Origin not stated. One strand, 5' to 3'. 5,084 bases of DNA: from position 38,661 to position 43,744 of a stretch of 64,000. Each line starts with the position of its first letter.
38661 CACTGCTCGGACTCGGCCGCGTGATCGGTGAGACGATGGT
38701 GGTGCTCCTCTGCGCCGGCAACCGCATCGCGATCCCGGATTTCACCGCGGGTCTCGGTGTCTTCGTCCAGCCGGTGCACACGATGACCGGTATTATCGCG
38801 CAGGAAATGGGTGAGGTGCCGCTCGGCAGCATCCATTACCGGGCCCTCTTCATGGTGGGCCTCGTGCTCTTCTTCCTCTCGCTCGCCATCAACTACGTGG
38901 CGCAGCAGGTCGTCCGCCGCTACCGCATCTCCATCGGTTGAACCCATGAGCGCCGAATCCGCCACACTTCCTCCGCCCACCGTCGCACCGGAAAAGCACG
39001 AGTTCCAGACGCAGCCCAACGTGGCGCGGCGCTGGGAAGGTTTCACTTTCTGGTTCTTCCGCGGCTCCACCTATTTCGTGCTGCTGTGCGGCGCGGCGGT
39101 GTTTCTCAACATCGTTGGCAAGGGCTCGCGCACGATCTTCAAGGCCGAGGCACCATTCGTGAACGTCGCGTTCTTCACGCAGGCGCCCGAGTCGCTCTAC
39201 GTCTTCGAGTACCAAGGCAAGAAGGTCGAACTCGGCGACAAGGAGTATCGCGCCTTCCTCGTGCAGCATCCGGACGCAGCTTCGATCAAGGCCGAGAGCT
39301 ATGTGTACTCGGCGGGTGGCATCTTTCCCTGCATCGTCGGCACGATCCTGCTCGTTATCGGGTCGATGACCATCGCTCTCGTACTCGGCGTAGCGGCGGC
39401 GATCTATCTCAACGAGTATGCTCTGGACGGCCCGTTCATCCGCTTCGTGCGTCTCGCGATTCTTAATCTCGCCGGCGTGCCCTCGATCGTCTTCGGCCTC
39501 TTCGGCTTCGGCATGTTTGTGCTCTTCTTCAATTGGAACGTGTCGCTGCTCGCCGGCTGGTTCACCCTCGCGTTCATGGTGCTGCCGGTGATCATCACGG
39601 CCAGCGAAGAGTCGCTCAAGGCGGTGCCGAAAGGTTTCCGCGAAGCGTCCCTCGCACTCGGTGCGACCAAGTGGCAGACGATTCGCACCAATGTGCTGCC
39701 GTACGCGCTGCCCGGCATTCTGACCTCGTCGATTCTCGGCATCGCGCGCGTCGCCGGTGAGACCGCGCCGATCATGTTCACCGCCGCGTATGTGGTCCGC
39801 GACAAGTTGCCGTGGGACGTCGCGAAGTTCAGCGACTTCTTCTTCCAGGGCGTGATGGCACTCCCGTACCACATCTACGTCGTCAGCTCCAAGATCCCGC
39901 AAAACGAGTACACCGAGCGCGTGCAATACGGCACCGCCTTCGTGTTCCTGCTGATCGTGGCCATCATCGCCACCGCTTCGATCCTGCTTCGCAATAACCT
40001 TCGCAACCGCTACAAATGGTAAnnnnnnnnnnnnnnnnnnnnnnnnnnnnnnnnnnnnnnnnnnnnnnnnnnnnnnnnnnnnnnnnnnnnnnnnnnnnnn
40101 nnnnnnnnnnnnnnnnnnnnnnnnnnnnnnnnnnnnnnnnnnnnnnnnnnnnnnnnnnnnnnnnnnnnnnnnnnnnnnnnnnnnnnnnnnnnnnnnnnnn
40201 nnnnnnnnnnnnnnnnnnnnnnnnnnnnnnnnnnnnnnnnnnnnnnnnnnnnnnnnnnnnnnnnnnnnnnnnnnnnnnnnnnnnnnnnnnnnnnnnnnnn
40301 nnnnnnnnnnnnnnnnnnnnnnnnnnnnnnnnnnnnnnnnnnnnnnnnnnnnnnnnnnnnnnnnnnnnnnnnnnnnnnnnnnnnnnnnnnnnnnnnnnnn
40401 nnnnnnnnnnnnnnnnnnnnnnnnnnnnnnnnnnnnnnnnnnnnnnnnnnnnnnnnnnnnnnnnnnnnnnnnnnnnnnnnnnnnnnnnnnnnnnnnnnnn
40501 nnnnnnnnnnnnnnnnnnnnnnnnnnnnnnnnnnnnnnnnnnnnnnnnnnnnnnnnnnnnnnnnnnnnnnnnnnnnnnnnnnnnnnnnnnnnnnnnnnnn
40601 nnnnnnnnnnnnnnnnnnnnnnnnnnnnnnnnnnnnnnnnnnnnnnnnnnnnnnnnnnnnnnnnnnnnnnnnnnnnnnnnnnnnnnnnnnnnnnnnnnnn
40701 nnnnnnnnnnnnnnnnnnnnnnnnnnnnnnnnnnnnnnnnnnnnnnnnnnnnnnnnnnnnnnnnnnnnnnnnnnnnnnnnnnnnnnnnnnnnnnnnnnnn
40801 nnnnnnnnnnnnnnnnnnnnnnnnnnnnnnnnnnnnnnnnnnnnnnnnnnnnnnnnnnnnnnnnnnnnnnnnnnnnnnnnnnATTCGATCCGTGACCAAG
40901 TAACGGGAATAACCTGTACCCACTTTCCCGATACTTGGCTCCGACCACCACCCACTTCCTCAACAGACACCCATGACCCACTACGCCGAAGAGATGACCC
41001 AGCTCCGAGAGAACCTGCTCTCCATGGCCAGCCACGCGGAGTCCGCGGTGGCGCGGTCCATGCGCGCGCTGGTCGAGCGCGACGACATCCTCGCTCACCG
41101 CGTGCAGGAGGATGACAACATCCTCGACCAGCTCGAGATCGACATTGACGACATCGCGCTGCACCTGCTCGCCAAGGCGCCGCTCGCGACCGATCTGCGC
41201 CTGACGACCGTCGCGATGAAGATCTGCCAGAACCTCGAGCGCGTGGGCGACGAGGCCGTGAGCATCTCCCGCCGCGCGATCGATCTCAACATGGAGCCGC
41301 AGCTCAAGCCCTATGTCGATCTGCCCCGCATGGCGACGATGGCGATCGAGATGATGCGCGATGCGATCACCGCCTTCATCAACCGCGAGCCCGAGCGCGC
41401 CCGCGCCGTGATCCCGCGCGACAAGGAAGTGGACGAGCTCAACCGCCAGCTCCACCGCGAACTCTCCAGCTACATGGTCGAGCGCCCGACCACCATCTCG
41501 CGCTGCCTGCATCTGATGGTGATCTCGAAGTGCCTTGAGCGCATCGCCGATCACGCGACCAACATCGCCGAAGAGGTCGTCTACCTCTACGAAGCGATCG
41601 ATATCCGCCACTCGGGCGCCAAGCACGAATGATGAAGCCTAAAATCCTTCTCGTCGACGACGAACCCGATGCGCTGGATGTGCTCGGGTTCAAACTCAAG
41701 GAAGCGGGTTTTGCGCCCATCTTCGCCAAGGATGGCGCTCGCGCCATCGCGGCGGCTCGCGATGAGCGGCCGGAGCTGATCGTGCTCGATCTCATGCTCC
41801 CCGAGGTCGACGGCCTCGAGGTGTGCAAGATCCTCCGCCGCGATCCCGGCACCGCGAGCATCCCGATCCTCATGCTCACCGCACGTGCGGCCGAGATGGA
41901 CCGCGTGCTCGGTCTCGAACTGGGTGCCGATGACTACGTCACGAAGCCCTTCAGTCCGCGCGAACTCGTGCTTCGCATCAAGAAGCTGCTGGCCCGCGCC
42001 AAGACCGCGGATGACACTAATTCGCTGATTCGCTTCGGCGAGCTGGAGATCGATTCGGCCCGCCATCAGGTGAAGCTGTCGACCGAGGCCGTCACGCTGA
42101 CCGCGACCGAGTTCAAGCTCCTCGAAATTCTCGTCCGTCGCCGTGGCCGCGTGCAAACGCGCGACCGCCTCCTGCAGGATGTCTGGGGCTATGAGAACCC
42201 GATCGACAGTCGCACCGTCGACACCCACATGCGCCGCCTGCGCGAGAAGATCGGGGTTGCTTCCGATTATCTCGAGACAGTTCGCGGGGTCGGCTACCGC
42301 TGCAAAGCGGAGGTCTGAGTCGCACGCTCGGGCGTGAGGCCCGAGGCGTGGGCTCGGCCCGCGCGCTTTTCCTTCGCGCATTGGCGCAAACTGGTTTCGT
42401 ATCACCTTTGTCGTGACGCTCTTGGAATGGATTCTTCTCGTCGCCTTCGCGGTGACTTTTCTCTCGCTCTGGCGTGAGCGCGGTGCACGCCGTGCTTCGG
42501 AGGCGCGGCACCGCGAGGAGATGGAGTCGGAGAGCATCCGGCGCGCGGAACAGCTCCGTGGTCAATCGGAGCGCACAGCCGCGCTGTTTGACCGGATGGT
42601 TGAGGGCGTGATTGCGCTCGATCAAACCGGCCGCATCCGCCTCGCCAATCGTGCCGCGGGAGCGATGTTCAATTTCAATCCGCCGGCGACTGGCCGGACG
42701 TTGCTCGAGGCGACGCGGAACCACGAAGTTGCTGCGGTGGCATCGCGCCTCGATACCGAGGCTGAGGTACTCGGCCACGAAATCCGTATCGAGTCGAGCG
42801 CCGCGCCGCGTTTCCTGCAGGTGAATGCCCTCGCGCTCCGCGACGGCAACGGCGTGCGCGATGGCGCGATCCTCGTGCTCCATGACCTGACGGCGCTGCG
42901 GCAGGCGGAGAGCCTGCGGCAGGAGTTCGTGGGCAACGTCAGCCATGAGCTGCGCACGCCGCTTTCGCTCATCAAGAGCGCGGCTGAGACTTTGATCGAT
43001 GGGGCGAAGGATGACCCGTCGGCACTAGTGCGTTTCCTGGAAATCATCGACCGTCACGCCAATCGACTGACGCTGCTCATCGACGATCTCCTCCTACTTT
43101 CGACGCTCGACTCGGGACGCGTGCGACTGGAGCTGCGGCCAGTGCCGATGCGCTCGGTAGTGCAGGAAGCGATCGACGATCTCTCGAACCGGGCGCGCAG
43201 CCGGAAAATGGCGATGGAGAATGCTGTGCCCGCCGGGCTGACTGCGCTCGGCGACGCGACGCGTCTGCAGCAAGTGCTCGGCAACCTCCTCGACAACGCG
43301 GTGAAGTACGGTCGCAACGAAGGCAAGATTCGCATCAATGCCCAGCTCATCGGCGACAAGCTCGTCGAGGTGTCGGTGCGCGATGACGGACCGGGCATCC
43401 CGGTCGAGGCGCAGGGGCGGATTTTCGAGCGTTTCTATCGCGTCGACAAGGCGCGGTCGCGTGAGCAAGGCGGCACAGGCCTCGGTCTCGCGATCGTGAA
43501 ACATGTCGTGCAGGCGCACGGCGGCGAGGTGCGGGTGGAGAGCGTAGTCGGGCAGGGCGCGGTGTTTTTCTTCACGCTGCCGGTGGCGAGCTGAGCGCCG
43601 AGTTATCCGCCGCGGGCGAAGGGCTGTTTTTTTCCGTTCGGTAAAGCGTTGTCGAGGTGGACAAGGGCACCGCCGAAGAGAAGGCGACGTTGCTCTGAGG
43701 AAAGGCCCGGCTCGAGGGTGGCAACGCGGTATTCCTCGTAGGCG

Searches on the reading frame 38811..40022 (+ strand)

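Call 8: search_protein_families(library=pfam, proteins=[window:38811-40022:+])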
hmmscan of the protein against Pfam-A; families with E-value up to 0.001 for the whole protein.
window:38811-40022:+ (403 aa): 1 family
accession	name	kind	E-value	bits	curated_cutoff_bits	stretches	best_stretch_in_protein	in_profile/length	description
PF00528.27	BPD_transp_1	-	1.1e-14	55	26.4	1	191-401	3-182/184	Binding-protein-dependent transport system inner membrane component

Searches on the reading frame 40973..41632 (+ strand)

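Call 8: search_protein_families(library=pfam, proteins=[window:40973-41632:+])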
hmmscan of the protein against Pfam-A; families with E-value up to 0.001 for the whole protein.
window:40973-41632:+ (219 aa): 1 family
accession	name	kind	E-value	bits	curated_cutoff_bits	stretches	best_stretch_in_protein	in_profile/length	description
PF01895.24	PhoU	-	6.4e-41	139.1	23.5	2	118-202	2-89/89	PhoU domain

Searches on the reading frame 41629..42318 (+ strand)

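Call 8: search_protein_families(library=pfam, proteins=[window:41629-42318:+])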
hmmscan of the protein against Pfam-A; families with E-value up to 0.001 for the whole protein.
window:41629-42318:+ (229 aa): 2 families
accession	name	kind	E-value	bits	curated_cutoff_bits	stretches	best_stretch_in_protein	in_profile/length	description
PF00072.30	Response_reg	-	2.9e-26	92.3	30.2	1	6-117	1-110/111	Response regulator receiver domain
PF00486.34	Trans_reg_C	-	3.7e-26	91.4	26.2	1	153-224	2-76/77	Transcriptional regulatory protein, C terminal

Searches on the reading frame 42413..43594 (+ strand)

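Call 8: search_protein_families(library=pfam, proteins=[window:42413-43594:+])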
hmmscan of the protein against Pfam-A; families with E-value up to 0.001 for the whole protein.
window:42413-43594:+ (393 aa): 6 families
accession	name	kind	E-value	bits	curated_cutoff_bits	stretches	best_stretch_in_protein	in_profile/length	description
PF02518.31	HATPase_c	-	7.1e-34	117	26.4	1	280-392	1-110/111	Histidine kinase-, DNA gyrase B-, and HSP90-like ATPase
PF00512.31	HisKA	-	1.7e-17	63.6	26.9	1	169-235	2-66/66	His Kinase A (phospho-acceptor) domain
PF00989.32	PAS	-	4.5e-10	40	22.6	1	55-158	3-112/113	PAS fold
PF08448.16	PAS_4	-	1.1e-08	35.7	23.1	1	59-163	1-109/110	PAS fold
PF13596.12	PAS_10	-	4.9e-06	27.6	22.1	1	58-160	4-106/106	PAS domain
PF13188.13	PAS_8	-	8.6e-05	22.7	21.8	1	53-97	1-43/65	PAS domain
